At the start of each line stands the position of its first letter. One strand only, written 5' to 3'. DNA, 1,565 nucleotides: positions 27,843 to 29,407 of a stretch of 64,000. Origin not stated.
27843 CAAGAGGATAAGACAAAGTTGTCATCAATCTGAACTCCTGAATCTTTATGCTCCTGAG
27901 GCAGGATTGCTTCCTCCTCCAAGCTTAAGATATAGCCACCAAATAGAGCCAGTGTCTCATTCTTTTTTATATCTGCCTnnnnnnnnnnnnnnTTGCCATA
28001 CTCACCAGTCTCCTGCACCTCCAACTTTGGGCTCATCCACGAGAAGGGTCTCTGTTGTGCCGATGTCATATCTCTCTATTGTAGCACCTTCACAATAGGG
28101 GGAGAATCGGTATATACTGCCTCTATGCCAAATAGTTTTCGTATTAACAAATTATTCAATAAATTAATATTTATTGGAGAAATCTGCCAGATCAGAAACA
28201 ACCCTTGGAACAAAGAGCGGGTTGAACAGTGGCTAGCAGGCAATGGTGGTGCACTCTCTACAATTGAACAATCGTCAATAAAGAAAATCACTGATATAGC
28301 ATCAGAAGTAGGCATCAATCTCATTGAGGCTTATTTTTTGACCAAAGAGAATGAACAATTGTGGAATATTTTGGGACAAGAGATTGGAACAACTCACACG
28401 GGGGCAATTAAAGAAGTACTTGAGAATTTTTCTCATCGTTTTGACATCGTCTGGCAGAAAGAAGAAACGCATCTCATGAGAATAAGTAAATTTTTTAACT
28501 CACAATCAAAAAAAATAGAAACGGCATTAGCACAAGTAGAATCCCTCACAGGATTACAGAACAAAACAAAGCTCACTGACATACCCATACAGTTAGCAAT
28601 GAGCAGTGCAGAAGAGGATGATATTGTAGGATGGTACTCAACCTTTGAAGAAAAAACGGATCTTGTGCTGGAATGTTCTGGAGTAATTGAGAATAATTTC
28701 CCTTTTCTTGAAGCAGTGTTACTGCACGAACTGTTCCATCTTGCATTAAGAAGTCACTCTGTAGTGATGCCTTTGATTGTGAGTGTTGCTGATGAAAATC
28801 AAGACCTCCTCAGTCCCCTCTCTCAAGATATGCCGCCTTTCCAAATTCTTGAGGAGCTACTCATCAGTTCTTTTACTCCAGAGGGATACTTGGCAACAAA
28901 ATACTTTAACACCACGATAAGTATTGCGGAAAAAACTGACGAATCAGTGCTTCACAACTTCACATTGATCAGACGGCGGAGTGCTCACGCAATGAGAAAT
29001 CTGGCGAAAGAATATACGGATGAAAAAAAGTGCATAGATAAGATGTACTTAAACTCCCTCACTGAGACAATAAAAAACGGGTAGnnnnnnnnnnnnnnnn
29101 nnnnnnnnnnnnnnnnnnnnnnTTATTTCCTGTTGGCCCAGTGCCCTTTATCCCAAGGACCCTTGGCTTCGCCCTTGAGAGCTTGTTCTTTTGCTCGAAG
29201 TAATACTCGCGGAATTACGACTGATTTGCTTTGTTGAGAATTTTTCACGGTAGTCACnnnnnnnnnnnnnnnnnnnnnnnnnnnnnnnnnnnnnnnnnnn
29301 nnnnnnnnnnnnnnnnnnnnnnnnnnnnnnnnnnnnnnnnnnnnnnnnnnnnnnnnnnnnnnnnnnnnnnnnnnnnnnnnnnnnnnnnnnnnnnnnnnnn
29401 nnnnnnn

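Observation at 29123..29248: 41-aa ORF with a strong SD just downstream of the radical SAM/SPASM gene: candidate precursor peptide with a Lys/Trp-rich C-terminus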

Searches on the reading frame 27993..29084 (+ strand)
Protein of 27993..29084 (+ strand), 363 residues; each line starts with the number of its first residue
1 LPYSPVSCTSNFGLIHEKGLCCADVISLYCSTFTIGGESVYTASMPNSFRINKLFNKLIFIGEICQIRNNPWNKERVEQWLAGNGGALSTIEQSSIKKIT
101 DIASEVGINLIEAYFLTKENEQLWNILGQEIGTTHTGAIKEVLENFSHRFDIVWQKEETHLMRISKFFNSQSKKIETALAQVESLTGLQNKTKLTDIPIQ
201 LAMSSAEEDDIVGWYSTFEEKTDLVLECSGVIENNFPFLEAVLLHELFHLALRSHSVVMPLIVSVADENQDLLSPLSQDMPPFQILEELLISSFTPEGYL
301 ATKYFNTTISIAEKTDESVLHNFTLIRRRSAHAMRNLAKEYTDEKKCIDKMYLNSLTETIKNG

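Call 3: search_protein_families(library=pfam, proteins=[window:27993-29084:+], max_evalue=0.01)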
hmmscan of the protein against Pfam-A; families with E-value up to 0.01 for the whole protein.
window:27993-29084:+ (363 aa): 0 families

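Call 4: search_protein_families(library=ncbifam, proteins=[window:27993-29084:+], max_evalue=0.01)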
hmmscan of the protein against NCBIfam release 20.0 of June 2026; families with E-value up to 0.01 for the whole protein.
window:27993-29084:+ (363 aa): 0 families

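Call 27: find_homologous_proteins(query=window:28125-29084:+, max_evalue=0.001)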
Query window:28125-29084:+ (319 aa): 16 proteins with E <= 0.001 among 1563 candidates.
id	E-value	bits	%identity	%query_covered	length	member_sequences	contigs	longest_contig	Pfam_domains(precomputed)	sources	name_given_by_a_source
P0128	1.8e-168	578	83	100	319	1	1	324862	-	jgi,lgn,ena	-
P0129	3.2e-157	541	100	78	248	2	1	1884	-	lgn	-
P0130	9.8e-100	352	52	100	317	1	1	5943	-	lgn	-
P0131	9.3e-96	339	51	98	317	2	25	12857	-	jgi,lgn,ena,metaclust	metaclust:\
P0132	9.9e-89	316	47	98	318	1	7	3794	-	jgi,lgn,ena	-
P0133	1.4e-85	306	46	98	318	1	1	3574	-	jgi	-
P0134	2.5e-76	275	43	99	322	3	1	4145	-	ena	-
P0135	2.0e-74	269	44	98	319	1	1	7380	-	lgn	-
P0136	7.1e-56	208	42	84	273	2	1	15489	-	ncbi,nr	ncbi:hypothetical protein BK005_00690 [bacterium CG10_37_50]|nr:MAG: hypothetical protein BK005_0069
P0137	1.2e-50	191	35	98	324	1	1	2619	-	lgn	-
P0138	9.6e-46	175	33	100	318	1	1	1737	-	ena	-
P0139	7.4e-37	146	31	99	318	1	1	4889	-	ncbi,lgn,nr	ncbi:MAG: hypothetical protein PHZ25_03295 [Candidatus Pacebacteria bacterium]|nr:hypothetical prote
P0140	1.2e-32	132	33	79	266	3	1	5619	-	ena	-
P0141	3.0e-27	114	37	62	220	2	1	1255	-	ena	-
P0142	1.9e-15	75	33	53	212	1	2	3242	-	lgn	-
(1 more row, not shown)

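Call 41: predict_structure(alignment_id=A2)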
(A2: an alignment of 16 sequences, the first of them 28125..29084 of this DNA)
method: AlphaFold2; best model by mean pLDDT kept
length: 319 residues; sequences in the alignment: 16
mean_pLDDT: 89.4   pTM: 0.88
mean pLDDT of the five models: 89.4, 88.8, 88.0, 87.7, 86.8
residues with pLDDT >= 90: 222; 70-90: 75; 50-70: 22; < 50: 0
segments of 3 or more residues with pLDDT < 50: none
pLDDT, mean of each block of 10 residues (from residue 1): 82 94 83 88 92 95 92 87 95 96 94 93 93 94 79 92 83 86 92 93 93 92 95 91 96 92 67 63 89 96 97 85
secondary structure, 60 per line:
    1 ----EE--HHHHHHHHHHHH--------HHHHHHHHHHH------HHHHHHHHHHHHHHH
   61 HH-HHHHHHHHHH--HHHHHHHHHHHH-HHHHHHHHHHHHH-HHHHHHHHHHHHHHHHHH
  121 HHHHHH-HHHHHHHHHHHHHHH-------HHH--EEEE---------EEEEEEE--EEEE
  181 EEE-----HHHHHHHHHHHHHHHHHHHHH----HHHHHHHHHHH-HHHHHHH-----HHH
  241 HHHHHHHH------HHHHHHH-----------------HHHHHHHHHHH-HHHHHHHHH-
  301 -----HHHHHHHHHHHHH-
elements in order: H9-20 H29-39 H46-62 H64-73 H76-87 H89-101 H103-126 H128-142 E155-158 E168-174 E177-183 H189-209 H214-224 H226-232 H238-248 H255-261 H279-289 H291-299 H306-318

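Call 65: search_solved_structures(query=A2, max_evalue=10, show_alignments=3)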
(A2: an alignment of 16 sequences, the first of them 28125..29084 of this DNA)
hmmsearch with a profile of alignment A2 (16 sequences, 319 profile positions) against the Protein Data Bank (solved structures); distinct sequences matched with E-value up to 10: 0.

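Call 66: search_protein_families(library=ncbifam, alignment_id=A2, max_evalue=10)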
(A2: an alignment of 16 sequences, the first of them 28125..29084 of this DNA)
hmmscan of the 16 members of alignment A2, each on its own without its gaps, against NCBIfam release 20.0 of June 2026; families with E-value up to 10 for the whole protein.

A. member 1, window:28125-29084:+ (319 aa): 2 families
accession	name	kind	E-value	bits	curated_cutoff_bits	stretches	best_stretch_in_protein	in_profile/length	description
TIGR04267.2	mod_HExxH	domain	0.06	13.3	40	1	194-238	62-105/177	aKG-HExxH-type peptide beta-hydroxylase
NF011555.0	PRK14981.2-1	equivalog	0.093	13.5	170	1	93-143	15-67/114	DNA-directed RNA polymerase subunit F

B. families by the number of members that match (of 16 scanned): 8 families
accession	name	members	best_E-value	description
NF033594.2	transpos_ISNCY_2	1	0.0026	ISNCY family transposase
NF041203.1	rhodanese_LYCAU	1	0.054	rhodanese-related (seleno)protein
TIGR04267.2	mod_HExxH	1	0.06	aKG-HExxH-type peptide beta-hydroxylase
NF011555.0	PRK14981.2-1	1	0.093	DNA-directed RNA polymerase subunit F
NF041551.1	YlcI_YnfO_N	1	0.16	YlcI/YnfO family protein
NF007276.0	PRK09733.1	1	0.17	fimbrial-like protein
NF003339.0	PRK04351.1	1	0.35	SprT family protein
NF040738.1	nickel_Mua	1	0.51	nickel-binding protein Mua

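Call 71: fold_search(model_id=the predicted structure, library=pdb)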
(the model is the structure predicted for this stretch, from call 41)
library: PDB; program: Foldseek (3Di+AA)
matches with E <= 10: 117; with E <= 0.001: 0
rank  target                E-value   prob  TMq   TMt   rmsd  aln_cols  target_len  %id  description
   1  9jro_A                3.4e-01  0.08  0.13  0.11  23.5       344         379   11  Structural Insights into Selective Antagonism of PF04418948 and EP2 Prostaglandin Receptor (released 2025-10-22)
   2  9mzh_A                4.5e-01  0.07  0.14  0.06  24.1       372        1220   13  Cryo-EM structure of the Nipah virus polymerase containing the connecting domain (released 2025-07-30)
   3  8htg_B                7.2e-01  0.04  0.12  0.11  21.6       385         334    9  Crystal structure of Golf in complex with GTP-gamma S and Mg (released 2023-12-20)
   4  8htg_A                9.1e-01  0.04  0.14  0.13  21.7       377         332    9  Crystal structure of Golf in complex with GTP-gamma S and Mg (released 2023-12-20)
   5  7z5g_C                1.1e+00  0.10  0.18  0.17  16.4       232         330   12  human apo MATCAP (released 2022-05-11)
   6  9bdq_A                1.1e+00  0.04  0.14  0.06  23.9       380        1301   13  The structure of NiV L-P complex (released 2025-01-29)
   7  7udn_B                1.3e+00  0.04  0.11  0.12  24.3       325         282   11  Crystal structure of designed helical repeat protein RPB_PLP1_R6 in alternative conformation 2 (released 2023-03-22)
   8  9muw_A                1.3e+00  0.04  0.14  0.06  23.6       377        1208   13  Cryo-EM structure of a truncated Nipah virus (Malaysia Strain) L:P complex (released 2025-07-30)
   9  8htg_C                1.6e+00  0.04  0.15  0.15  21.5       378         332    9  Crystal structure of Golf in complex with GTP-gamma S and Mg (released 2023-12-20)
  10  7udm_A                1.7e+00  0.03  0.10  0.12  25.5       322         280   10  Crystal structure of designed helical repeat protein RPB_PLP1_R6 in alternative conformation 1 (with peptide) (released 2023-03-22)
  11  9cok_A                1.7e+00  0.04  0.15  0.06  23.8       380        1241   12  Cryo-EM structure of the Nipah virus (Malaysia Strain) L:P complex (released 2025-07-23)
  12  7ohu_b                1.8e+00  0.03  0.10  0.08  18.1       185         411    8  Nog1-TAP associated immature ribosomal particles from S. cerevisiae after rpL2 expression shut down, population B (released 2021-11-03)
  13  9cwo_A                2.0e+00  0.03  0.15  0.06  23.7       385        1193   13  Cryo EM structure of Nipah virus L-P polymerase complex (released 2025-07-30)
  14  9ir4_A                2.2e+00  0.04  0.15  0.06  23.6       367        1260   13  Cryo-EM structure of Nipah virus L-P (H1165Y) polymerase complex (released 2024-12-11)
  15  7rkf_A                2.2e+00  0.03  0.11  0.10  20.0       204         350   11  Structure of CX3CL1-US28-G11iN18-scFv16 in TL-state (released 2022-01-26)
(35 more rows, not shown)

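Call 79: search_protein_families(library=pfam, alignment_id=A2, max_evalue=5)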
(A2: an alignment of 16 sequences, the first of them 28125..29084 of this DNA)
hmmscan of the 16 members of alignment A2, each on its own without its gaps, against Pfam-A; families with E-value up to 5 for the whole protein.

A. member 1, window:28125-29084:+ (319 aa): 1 family
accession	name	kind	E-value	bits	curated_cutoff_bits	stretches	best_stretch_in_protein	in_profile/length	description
PF18704.7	Chromo_2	-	0.1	13.2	25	1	106-141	17-52/68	Chromatin organization modifier domain 2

B. families by the number of members that match (of 16 scanned): 26 families (the first 25 are shown)
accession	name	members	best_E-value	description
PF10263.15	SprT-like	3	0.012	SprT-like family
PF18958.6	DUF5700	2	0.00029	Putative zinc dependent peptidase (DUF5700)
PF02163.28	Peptidase_M50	2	0.027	Peptidase family M50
PF15739.10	TSNAXIP1_N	1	0.0064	Translin-associated factor X-interacting N-terminus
PF05524.18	PEP-utilisers_N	1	0.011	PEP-utilising enzyme, N-terminal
PF04124.18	Dor1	1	0.013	Dor1-like family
PF24450.1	DUF7566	1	0.013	Family of unknown function (DUF7566)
PF10209.14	DUF2340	1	0.018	Uncharacterized conserved protein (DUF2340)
PF22736.1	NNH5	1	0.03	NACHT N-terminal Helical domain 5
PF05773.27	RWD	1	0.041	RWD domain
PF13315.11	DUF4085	1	0.055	Protein of unknown function (DUF4085)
PF18894.6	PhageMetallopep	1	0.08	Putative phage metallopeptidase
PF21893.1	DUF6918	1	0.089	Family of unknown function (DUF6918)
PF03114.23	BAR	1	0.094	BAR domain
PF18704.7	Chromo_2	1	0.1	Chromatin organization modifier domain 2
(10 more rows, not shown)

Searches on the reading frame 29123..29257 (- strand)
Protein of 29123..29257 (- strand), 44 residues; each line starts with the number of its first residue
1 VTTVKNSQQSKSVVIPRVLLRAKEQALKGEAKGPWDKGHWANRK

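Call 3: search_protein_families(library=pfam, proteins=[window:29123-29257:-], max_evalue=0.01)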
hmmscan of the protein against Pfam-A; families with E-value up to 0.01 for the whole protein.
window:29123-29257:- (44 aa): 0 families

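Call 4: search_protein_families(library=ncbifam, proteins=[window:29123-29257:-], max_evalue=0.01)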
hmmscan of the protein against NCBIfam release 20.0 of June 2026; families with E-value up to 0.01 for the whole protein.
window:29123-29257:- (44 aa): 0 families

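Call 17: find_homologous_proteins(query=window:29126-29248:-, max_evalue=10)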
Query seq(41 aa) (41 aa): 7 proteins with E <= 10 among 7 candidates.
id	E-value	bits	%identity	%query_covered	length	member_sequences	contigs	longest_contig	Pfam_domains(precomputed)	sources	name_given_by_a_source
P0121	1.6e-19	85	100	100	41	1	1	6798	-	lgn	-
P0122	6.7e-4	37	61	83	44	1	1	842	-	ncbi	-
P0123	1.1e-2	33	45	100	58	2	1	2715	-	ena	-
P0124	1.2e-2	33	48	73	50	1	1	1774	-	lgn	-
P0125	1.6e-2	33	64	71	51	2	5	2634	-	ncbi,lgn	-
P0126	2.5e-2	32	50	73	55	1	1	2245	-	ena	-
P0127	1.5e-1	30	54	73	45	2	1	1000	-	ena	-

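Call 58: search_protein_representatives(alignment_id=A3)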
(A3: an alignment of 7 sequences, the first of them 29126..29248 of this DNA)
Query: 7 sequences, 48 profile positions. Proteins with E-value up to 0.001 (for the whole library): 68; up to 1e-10: 30; up to 1e-30: 0. The best 68 are listed.
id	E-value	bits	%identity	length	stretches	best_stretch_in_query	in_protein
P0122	1.8e-19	85.9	-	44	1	1-48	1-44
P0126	3.0e-19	85.2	-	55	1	1-48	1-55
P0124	4.8e-19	84.5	-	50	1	1-48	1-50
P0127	8.2e-19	83.8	-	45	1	3-48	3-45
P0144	2.4e-16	75.9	-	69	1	1-48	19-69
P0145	1.8e-15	73.0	-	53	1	5-48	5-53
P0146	2.5e-15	72.6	-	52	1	4-48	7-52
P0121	6.7e-15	71.3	-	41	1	1-48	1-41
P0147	1.7e-14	70.0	-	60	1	6-48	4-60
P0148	2.5e-14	69.4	-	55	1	1-48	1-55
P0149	3.6e-14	68.9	-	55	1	4-48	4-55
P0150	1.1e-13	67.4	-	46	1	1-48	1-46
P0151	1.1e-13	67.4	-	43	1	9-48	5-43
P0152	1.9e-13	66.6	-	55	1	1-48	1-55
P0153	3.2e-13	65.9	-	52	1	9-47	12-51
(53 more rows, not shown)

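Call 84: find_encoding_contigs(protein=P0125, flank=3000, max_places=3)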
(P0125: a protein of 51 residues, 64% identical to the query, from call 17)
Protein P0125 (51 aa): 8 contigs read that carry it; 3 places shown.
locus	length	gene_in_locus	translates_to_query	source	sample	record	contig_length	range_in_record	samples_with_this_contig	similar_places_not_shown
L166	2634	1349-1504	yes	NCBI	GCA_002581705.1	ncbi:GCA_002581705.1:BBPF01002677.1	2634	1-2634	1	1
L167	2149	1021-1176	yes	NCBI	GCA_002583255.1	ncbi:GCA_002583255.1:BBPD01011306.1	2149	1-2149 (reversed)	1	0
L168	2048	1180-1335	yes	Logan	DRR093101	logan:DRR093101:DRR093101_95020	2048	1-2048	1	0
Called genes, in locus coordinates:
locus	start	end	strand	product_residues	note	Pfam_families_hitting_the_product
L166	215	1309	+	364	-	PF04055:Radical_SAM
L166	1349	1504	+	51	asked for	-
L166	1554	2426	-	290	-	-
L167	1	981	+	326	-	?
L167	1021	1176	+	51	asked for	-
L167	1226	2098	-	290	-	-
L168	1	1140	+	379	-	?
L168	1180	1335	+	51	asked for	-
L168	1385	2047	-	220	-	?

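Call 85: find_encoding_contigs(protein=P0123, flank=3000, max_places=2)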
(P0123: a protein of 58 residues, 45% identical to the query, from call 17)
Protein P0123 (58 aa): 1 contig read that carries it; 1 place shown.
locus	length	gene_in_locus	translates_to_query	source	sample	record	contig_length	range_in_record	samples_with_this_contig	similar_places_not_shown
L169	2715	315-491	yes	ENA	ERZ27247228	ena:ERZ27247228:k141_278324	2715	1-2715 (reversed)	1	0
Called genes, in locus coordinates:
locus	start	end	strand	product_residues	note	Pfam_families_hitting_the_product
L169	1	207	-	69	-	?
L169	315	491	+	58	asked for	-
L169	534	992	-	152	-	-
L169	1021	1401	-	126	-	-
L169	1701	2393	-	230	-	PF22935:RM44_endonuclase (weak), PF14622:Ribonucleas_3_3, PF00636:Ribonuclease_3, PF00035:dsrm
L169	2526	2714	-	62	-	?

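Call 86: find_encoding_contigs(protein=P0126, flank=3000, max_places=2)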
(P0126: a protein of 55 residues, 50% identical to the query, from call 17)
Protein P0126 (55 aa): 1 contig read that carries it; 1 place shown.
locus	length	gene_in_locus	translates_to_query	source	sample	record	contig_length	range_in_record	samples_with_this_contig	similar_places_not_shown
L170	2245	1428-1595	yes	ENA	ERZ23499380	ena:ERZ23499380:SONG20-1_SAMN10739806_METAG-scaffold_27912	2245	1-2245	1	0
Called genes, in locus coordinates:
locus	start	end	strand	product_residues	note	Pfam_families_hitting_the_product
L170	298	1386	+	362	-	PF04055:Radical_SAM, PF13186:SPASM (faint)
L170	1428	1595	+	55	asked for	-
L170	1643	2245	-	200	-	?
